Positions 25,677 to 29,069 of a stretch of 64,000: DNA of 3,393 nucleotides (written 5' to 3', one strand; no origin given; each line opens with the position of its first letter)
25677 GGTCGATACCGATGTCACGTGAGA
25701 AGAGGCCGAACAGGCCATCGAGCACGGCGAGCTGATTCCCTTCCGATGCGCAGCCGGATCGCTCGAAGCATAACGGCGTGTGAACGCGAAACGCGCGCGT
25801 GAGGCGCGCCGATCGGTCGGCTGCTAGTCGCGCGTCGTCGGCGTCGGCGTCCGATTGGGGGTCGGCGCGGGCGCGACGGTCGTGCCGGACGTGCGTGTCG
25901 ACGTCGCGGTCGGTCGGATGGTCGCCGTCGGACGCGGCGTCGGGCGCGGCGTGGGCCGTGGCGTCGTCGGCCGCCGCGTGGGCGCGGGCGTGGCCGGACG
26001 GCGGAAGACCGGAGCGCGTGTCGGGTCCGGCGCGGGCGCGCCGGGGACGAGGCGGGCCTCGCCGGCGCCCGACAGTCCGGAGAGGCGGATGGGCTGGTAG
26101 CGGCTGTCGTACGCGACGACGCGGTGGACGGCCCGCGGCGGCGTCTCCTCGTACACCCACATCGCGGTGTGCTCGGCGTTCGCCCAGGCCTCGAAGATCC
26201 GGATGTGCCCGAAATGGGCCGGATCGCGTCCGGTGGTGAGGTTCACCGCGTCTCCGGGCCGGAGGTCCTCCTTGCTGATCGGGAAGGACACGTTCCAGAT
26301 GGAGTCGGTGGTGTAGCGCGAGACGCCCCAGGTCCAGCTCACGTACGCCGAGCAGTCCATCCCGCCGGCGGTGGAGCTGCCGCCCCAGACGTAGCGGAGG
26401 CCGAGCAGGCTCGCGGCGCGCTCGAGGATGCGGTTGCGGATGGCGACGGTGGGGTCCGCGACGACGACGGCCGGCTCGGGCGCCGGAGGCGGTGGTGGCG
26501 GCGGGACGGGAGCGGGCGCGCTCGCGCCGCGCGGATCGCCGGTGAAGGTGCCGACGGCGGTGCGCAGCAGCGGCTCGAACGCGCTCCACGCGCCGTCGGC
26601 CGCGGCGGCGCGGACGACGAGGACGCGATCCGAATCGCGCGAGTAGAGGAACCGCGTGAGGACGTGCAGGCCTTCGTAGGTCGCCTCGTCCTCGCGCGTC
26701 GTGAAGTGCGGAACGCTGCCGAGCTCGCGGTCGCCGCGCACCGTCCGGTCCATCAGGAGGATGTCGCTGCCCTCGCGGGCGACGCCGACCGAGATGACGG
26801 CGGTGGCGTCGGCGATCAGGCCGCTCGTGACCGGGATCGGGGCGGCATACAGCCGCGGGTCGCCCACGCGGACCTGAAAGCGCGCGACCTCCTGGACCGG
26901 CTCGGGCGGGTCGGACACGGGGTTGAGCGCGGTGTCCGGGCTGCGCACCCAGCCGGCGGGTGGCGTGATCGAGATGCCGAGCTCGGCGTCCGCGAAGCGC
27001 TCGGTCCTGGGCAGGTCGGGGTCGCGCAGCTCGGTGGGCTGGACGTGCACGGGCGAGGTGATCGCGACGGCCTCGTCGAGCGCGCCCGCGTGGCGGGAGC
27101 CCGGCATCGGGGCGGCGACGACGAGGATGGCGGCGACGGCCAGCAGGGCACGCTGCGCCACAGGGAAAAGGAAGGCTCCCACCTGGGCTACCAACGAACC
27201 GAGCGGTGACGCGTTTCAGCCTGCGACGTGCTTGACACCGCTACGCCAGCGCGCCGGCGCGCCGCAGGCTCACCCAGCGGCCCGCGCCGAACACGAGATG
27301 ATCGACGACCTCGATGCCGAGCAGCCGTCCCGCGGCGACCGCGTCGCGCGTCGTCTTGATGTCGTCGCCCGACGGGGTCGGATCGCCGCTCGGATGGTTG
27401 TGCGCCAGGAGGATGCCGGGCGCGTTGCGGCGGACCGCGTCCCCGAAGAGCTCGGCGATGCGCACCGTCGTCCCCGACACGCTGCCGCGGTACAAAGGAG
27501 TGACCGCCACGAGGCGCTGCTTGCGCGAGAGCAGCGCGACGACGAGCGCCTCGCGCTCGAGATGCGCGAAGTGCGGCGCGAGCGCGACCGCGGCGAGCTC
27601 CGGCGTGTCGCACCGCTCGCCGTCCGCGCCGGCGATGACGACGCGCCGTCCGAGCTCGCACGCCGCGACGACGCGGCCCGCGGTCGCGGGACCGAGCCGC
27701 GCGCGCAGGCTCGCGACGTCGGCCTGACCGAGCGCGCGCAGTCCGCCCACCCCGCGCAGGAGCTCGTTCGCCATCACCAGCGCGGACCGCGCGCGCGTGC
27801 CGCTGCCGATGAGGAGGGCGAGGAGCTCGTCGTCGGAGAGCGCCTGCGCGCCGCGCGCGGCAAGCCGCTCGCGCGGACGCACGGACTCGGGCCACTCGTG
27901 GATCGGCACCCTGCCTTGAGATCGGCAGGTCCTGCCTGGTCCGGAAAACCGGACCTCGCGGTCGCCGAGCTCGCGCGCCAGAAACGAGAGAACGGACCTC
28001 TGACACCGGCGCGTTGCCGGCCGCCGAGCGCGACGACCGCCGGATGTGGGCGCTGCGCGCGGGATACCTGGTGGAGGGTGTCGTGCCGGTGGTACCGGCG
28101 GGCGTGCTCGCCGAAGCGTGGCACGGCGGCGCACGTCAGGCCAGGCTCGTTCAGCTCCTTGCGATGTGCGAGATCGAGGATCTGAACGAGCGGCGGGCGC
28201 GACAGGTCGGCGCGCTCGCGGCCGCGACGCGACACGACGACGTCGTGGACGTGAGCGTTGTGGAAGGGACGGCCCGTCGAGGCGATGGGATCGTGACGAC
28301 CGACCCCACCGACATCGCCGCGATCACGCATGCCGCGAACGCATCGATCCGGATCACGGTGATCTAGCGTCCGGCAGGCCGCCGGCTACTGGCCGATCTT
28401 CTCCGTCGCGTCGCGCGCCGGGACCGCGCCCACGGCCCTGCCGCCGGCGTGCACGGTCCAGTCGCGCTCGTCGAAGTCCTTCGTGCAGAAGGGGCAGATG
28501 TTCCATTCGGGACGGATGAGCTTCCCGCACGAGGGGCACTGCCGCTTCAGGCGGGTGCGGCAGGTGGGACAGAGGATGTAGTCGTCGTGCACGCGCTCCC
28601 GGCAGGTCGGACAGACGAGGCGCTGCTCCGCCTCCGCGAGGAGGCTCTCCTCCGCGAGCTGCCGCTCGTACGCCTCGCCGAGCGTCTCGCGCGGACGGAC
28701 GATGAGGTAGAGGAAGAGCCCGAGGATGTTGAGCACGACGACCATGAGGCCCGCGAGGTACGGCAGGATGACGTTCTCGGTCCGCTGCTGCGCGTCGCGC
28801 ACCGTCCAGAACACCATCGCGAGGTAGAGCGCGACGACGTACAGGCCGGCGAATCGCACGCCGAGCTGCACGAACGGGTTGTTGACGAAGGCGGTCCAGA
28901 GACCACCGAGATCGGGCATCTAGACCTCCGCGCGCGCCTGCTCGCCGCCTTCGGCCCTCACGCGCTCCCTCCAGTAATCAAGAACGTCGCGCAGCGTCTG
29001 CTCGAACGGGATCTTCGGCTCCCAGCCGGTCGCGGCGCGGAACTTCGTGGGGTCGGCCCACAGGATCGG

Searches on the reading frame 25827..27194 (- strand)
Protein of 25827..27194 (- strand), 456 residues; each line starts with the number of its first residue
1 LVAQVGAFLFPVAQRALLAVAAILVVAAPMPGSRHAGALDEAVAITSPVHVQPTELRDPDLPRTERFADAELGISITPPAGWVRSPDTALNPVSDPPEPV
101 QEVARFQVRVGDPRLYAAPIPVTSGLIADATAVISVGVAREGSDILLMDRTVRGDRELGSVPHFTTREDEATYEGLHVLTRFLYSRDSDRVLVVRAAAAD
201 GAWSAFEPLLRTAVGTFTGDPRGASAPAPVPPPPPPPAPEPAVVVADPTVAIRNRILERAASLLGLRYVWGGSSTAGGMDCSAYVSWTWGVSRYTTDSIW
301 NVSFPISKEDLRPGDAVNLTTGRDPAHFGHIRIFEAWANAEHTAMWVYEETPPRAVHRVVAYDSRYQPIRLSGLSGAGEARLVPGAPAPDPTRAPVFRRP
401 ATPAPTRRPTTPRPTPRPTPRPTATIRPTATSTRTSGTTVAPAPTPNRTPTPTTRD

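Call 4: search_protein_families(library=pfam, proteins=[window:25827-27194:-], max_evalue=0.01)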
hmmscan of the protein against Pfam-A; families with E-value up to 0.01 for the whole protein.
window:25827-27194:- (456 aa): 1 family
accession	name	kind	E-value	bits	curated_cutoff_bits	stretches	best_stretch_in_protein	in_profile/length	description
PF00877.26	NLPC_P60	-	6.2e-06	26.6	23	1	265-329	1-69/105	NlpC/P60 family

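Call 51: search_protein_families(library=ncbifam, proteins=[window:25827-27194:-], max_evalue=0.001)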
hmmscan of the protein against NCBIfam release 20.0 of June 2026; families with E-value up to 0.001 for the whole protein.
window:25827-27194:- (456 aa): 2 families
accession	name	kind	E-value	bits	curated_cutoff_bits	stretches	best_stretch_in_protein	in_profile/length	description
NF038345.1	wall_hydro_RipC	exception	1.3e-06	28.1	425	1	200-319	194-320/362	peptidoglycan hydrolase RipC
NF008096.1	PRK10838.1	equivalog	1.6e-06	28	186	1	249-329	64-148/189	bifunctional murein DD-endopeptidase/murein LD-carboxypeptidase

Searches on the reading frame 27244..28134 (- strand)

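Call 36: search_protein_families(library=pfam, proteins=[window:27244-28134:-], max_evalue=0.001)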
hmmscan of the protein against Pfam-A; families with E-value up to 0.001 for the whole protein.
window:27244-28134:- (297 aa): 2 families
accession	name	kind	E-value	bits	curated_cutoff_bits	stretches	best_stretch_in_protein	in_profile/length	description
PF04002.20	RadC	-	1.8e-31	109.1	22.1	1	177-293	3-119/121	RadC-like JAB domain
PF20582.4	UPF0758_N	-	8.4e-22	77.5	27.1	1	78-145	1-67/77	UPF0758 N-terminal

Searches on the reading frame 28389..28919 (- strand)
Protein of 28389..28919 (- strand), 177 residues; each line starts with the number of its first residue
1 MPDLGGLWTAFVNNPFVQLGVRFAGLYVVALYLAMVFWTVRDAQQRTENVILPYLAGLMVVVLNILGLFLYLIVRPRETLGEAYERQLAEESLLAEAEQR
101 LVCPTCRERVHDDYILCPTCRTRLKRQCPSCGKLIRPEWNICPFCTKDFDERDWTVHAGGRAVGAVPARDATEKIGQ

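Call 36: search_protein_families(library=pfam, proteins=[window:28389-28919:-], max_evalue=0.001)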
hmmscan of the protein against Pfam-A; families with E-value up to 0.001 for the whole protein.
window:28389-28919:- (177 aa): 5 families
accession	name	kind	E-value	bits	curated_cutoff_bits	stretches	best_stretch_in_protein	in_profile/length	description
PF12773.13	DZR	-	1.6e-10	41.4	27.3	1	103-145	1-44/45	Double zinc ribbon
PF13248.11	Zn_ribbon_3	-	1.8e-06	27.6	27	1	125-145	2-22/26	zinc-ribbon domain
PF17032.10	Zn_ribbon_15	-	1.1e-05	26.6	28.9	0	95-120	47-72/73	zinc-ribbon family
PF18912.6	DZR_2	-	1.2e-05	25.5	27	1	103-145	10-55/56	Double zinc ribbon domain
PF24460.1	DUF7575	-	0.00079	19.2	28.5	1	126-150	4-28/28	Domain of unknown function (DUF7575)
